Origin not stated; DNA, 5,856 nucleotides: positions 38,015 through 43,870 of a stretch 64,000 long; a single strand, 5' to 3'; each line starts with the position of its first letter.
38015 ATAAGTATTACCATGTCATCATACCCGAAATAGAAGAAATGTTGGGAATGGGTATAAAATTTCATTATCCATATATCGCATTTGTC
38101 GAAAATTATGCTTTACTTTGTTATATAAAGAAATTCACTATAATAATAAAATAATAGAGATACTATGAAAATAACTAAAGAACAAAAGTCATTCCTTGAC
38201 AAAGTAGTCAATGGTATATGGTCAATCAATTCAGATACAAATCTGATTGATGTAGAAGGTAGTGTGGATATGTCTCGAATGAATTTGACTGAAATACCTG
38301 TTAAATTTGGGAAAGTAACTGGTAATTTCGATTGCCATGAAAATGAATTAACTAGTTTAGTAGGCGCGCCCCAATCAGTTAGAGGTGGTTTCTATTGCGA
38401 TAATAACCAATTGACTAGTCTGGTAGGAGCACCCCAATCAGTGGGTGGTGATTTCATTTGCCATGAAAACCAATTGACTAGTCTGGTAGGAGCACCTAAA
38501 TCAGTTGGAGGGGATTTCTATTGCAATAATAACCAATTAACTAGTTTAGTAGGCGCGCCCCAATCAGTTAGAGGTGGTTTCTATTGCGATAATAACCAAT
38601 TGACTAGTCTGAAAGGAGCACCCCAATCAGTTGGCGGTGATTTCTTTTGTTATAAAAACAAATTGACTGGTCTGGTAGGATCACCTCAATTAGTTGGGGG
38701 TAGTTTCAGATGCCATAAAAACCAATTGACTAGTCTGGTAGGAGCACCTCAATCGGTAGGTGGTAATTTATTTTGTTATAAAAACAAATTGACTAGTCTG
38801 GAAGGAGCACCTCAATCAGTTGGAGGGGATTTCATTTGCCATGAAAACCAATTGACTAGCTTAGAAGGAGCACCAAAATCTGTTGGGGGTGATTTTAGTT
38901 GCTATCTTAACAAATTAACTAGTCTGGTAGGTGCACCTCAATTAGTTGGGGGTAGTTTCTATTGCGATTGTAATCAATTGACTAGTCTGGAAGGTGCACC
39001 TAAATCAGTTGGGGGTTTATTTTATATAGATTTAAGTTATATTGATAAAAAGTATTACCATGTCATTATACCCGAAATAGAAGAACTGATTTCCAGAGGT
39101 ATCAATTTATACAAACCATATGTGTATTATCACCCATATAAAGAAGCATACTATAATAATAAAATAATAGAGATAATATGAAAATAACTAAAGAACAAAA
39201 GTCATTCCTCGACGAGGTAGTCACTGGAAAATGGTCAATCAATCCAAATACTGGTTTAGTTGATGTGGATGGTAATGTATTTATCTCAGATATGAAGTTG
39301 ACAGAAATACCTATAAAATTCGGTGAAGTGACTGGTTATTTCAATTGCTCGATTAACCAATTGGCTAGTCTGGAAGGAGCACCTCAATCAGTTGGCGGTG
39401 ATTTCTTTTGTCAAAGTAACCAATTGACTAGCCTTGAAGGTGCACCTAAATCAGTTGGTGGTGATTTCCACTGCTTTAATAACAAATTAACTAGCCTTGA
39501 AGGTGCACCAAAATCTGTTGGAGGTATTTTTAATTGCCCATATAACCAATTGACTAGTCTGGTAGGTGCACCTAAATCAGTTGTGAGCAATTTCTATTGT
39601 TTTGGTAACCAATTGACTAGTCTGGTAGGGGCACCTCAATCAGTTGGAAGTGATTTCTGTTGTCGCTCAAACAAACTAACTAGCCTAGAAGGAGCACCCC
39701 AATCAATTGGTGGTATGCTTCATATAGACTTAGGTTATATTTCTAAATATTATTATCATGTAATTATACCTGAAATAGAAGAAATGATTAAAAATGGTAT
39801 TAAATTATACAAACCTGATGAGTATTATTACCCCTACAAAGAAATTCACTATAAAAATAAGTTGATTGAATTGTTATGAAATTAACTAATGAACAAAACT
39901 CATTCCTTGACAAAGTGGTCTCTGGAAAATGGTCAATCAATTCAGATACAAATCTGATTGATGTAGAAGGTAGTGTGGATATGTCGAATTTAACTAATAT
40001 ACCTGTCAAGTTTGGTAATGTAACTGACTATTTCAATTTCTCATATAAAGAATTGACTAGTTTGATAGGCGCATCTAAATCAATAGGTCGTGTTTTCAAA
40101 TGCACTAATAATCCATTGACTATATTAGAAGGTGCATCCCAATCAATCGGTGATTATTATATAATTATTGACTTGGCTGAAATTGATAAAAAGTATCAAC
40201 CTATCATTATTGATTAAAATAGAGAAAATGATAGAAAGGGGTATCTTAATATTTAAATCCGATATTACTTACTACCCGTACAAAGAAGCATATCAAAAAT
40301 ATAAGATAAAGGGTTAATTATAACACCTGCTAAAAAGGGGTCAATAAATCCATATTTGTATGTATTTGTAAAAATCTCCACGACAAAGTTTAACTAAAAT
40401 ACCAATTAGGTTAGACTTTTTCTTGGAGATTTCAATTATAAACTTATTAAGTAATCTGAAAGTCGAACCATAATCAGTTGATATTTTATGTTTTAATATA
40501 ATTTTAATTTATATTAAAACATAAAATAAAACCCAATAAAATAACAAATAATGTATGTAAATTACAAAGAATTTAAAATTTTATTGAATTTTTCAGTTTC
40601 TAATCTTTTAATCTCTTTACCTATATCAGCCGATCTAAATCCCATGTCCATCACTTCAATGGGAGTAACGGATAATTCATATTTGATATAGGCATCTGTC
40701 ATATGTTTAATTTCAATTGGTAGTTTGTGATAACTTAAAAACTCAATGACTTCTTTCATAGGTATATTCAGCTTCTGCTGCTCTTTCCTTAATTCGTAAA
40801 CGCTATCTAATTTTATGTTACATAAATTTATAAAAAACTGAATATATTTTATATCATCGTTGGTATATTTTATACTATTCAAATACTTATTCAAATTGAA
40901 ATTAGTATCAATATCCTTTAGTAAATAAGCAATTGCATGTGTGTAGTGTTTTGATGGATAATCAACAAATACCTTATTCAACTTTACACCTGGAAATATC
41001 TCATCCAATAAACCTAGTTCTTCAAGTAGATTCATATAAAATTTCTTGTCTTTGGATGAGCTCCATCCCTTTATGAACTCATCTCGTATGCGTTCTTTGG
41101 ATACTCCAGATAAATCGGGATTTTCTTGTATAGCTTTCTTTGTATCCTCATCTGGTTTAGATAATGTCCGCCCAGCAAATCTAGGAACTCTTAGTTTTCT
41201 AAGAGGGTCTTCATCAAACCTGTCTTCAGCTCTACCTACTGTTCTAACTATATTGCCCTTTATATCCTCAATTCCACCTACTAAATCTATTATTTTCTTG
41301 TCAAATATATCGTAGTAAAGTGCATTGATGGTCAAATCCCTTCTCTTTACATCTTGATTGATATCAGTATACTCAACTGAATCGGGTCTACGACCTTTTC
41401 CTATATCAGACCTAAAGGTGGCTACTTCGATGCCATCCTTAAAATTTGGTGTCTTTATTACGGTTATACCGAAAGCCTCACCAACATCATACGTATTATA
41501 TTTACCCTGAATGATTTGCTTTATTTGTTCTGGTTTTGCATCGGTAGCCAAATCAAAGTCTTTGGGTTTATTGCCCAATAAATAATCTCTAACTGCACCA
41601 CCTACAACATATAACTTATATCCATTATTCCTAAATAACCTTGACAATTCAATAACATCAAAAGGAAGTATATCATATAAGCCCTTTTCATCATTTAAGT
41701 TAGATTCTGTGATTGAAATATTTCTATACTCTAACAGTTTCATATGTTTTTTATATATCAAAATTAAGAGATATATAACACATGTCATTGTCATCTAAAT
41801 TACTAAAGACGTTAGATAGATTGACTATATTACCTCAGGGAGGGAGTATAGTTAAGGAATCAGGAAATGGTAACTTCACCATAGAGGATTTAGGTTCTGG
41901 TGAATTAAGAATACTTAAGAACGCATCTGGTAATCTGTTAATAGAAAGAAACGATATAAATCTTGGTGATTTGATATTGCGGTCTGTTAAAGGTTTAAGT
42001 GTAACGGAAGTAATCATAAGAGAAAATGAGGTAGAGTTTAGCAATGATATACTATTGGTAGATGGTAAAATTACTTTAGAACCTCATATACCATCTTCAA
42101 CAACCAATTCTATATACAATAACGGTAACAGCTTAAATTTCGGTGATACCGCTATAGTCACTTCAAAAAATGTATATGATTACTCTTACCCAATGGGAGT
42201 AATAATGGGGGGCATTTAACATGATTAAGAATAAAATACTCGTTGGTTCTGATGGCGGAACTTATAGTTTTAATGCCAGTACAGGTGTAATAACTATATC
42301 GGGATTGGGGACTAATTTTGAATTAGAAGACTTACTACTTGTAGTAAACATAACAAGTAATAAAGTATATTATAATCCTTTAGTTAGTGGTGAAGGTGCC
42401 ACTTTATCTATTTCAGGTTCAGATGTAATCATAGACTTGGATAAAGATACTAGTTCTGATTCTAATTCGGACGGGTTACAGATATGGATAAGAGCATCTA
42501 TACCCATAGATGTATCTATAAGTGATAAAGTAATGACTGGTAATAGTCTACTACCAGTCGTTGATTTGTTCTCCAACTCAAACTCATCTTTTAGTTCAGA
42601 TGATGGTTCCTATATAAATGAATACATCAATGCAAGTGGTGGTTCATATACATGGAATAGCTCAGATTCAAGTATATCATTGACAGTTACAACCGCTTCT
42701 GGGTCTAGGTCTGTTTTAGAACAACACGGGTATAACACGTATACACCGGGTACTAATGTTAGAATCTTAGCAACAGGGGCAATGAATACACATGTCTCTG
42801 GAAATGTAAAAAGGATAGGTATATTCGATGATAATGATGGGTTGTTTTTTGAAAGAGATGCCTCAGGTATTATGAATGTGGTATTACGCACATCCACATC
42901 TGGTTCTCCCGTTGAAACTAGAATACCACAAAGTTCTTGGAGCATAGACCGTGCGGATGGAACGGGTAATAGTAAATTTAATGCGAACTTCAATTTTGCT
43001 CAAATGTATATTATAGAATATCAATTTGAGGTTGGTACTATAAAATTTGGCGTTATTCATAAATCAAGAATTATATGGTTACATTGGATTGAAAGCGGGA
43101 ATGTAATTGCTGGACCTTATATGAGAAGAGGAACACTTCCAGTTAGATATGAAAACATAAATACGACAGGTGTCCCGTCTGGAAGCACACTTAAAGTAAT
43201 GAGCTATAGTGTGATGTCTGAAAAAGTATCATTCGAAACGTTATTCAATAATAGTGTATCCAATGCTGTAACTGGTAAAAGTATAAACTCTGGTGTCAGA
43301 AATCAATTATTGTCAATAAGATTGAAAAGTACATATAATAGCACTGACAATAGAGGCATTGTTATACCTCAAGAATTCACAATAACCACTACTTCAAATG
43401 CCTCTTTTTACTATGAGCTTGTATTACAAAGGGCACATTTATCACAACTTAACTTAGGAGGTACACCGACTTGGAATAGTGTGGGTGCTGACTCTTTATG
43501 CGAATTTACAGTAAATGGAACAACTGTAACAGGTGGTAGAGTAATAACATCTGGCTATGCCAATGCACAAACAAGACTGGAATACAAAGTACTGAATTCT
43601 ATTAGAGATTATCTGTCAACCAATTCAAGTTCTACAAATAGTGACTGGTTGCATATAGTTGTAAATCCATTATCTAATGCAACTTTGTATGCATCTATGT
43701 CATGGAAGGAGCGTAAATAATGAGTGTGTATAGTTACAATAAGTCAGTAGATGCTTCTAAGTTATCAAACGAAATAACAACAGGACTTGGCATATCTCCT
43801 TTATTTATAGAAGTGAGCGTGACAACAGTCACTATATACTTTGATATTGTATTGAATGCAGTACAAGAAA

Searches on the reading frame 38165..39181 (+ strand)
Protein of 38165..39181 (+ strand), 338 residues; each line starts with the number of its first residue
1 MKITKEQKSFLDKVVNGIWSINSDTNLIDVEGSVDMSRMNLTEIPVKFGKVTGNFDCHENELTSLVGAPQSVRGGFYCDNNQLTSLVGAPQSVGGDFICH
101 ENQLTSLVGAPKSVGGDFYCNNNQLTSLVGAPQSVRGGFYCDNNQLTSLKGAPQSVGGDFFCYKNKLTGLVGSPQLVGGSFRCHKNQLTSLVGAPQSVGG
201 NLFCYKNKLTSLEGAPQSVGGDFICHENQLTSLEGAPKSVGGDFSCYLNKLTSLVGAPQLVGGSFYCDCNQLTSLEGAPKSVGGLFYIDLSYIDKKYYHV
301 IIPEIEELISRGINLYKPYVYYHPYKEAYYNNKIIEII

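Call 8: search_protein_families(library=phrogs, proteins=[window:38165-39181:+], max_evalue=0.01)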
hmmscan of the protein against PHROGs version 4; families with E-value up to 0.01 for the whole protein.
window:38165-39181:+ (338 aa): 4 families
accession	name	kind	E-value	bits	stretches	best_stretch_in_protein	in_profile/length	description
phrog_21719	-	unknown function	1.9e-18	67.2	2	33-171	67-204/554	-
phrog_7816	-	unknown function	1.1e-09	38.1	1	97-276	113-292/739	-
phrog_37022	-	unknown function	4.1e-05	24.8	0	91-120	3-32/127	-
phrog_3361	-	unknown function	0.00054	20.5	0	141-189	6-54/212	-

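Call 60: find_related_loci(query=window:38165-39181:+, collection=genome_contigs, flank=5000)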
Query window:38165-39181:+ (338 aa) in genome_contigs; peptide patterns used: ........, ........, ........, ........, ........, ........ (x = any residue, [..] = any of these).
92 stretches matched a pattern; 4 encode a relative of the query (tblastn E <= 1e-3); 4 distinct loci.
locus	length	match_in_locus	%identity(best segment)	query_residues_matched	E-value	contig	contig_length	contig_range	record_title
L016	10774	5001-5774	58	30-289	2e-90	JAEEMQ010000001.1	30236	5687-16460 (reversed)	MAG: Alphaproteobacteria bacterium isolate Tb.RUG.243 k141_3582_flag=1_multi=22.0000_len=30236, whole genome shotgun seq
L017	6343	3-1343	63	24-293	2e-63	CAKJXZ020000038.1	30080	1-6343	Proteobacteria bacterium isolate MAG-R073 genome assembly, contig: k141_176014, whole genome shotgun sequence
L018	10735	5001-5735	55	29-289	2e-72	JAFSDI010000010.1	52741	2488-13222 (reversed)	MAG: Alphaproteobacteria bacterium isolate RGIG3039 Goat_Rectum-4__c319259, whole genome shotgun sequence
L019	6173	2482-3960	32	18-323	4e-27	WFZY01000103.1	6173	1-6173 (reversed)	MAG: Flavobacteriaceae bacterium isolate S143_36 k151_183217, whole genome shotgun sequence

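Call 79: search_protein_families(library=ncbifam, proteins=[window:38165-39181:+], max_evalue=0.01)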
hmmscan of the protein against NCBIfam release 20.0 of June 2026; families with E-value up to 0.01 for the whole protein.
window:38165-39181:+ (338 aa): 2 families
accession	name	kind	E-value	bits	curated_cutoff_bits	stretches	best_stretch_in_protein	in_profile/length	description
NF033187.0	internalin_J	exception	5.1e-13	48.2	1700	1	78-277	100-301/846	class 1 internalin InlJ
TIGR00199.1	PncC_domain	subfamily_domain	0.00019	21.6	68.9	0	185-230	7-48/149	nicotinamide-nucleotide amidohydrolase family protein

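Call 81: search_solved_structures(query=window:38165-39181:+, max_evalue=0.01, show_alignments=1)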
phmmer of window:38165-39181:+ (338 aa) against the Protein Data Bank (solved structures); distinct sequences matched with E-value up to 0.01: 7.
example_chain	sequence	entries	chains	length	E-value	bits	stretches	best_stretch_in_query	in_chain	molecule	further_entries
3bz5_A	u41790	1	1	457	3.3e-13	52.9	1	75-277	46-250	Internalin-J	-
3g06_A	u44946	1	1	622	7.7e-13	51.7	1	55-275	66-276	SspH2 (Leucine-rich repeat protein)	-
4nkh_A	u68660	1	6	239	6.3e-11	45.4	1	39-200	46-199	E3 ubiquitin-protein ligase sspH1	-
4nkg_A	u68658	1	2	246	6.8e-11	45.3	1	39-200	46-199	E3 ubiquitin-protein ligase sspH1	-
9h6w_A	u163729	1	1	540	3.3e-10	43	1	40-200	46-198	E3 ubiquitin-protein ligase SspH1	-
4ow2_A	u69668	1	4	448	1.2e-07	34.7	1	78-282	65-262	Yop effector YopM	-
3cvr_A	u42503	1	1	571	6.4e-05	25.6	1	29-158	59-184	Invasion plasmid antigen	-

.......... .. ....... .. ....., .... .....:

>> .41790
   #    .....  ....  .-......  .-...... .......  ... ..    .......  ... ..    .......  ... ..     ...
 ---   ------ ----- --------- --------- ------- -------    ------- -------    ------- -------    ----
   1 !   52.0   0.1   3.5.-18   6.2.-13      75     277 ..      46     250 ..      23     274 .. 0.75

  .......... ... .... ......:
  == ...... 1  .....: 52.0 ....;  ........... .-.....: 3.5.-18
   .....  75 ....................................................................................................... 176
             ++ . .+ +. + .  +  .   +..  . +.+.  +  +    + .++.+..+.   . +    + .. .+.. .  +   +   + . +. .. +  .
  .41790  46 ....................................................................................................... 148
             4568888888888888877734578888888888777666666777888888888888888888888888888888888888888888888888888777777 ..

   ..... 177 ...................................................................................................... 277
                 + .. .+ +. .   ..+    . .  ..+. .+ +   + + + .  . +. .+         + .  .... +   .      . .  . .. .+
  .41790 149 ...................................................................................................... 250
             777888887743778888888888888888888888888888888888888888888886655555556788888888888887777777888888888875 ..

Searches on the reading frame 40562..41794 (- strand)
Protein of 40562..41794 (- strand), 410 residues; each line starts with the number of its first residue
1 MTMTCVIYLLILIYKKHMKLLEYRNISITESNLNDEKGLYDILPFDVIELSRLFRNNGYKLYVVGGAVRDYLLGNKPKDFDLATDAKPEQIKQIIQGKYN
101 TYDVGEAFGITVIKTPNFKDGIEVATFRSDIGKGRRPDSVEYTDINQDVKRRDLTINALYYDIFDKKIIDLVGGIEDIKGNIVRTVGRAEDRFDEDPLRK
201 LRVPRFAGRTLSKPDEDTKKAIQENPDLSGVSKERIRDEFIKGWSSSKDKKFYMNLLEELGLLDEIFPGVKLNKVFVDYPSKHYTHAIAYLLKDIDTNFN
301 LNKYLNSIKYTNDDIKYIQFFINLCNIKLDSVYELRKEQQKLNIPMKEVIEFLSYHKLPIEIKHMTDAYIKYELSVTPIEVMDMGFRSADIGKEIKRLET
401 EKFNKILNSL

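Call 85: find_homologous_proteins(query=window:40562-41794:-, max_evalue=1e-10)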
Query window:40562-41794:- (410 aa): 5584 proteins with E <= 1e-10 among 8000 candidates; the best 120 are listed.
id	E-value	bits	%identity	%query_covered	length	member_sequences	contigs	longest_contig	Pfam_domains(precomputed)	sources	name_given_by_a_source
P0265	1.2e-254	862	99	96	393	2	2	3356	PF01743.27,PF12627.13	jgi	jgi:tRNA nucleotidyltransferase/poly(A) polymerase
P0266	1.7e-123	431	54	96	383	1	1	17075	PF01743.27,PF12627.13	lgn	-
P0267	1.4e-118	414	55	90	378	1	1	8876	PF01743.27,PF12627.13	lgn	-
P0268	3.0e-117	410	55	89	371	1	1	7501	PF01743.27,PF12627.13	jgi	jgi:tRNA nucleotidyltransferase/poly(A) polymerase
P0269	2.5e-116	407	54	90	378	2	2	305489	PF01743.27,PF12627.13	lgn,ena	-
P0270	3.7e-103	364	47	89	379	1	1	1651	PF01743.27,PF12627.13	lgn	-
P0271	3.4e-102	361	43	86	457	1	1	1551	PF01743.27,PF12627.13,PF26128.2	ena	-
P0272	4.8e-99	350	47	90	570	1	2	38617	PF01743.27,PF12627.13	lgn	-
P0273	3.0e-98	348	46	94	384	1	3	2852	PF01743.27,PF12627.13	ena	-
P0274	8.0e-98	346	47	90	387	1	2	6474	PF01743.27,PF12627.13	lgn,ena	-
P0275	3.5e-97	344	46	90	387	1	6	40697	PF01743.27,PF12627.13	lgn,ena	-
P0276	3.8e-97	344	48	89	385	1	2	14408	PF01743.27,PF12627.13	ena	-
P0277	4.0e-97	344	46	90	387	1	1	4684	PF01743.27,PF12627.13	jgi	-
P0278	8.9e-97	343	49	89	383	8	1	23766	PF01743.27,PF12627.13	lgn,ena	-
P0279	2.5e-96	341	47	89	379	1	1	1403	PF01743.27,PF12627.13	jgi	jgi:tRNA nucleotidyltransferase/poly(A) polymerase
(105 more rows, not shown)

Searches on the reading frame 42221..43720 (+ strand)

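Call 21: search_protein_families(library=phrogs, proteins=[window:42221-43720:+], max_evalue=0.00001)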
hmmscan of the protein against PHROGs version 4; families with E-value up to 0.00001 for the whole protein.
window:42221-43720:+ (499 aa): 2 families
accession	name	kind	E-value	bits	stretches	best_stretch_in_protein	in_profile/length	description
phrog_1645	-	head and packaging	1.7e-63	216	1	139-498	85-439/440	virion structural protein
phrog_5838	-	head and packaging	2.7e-23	82.7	1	231-325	567-661/1106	virion structural protein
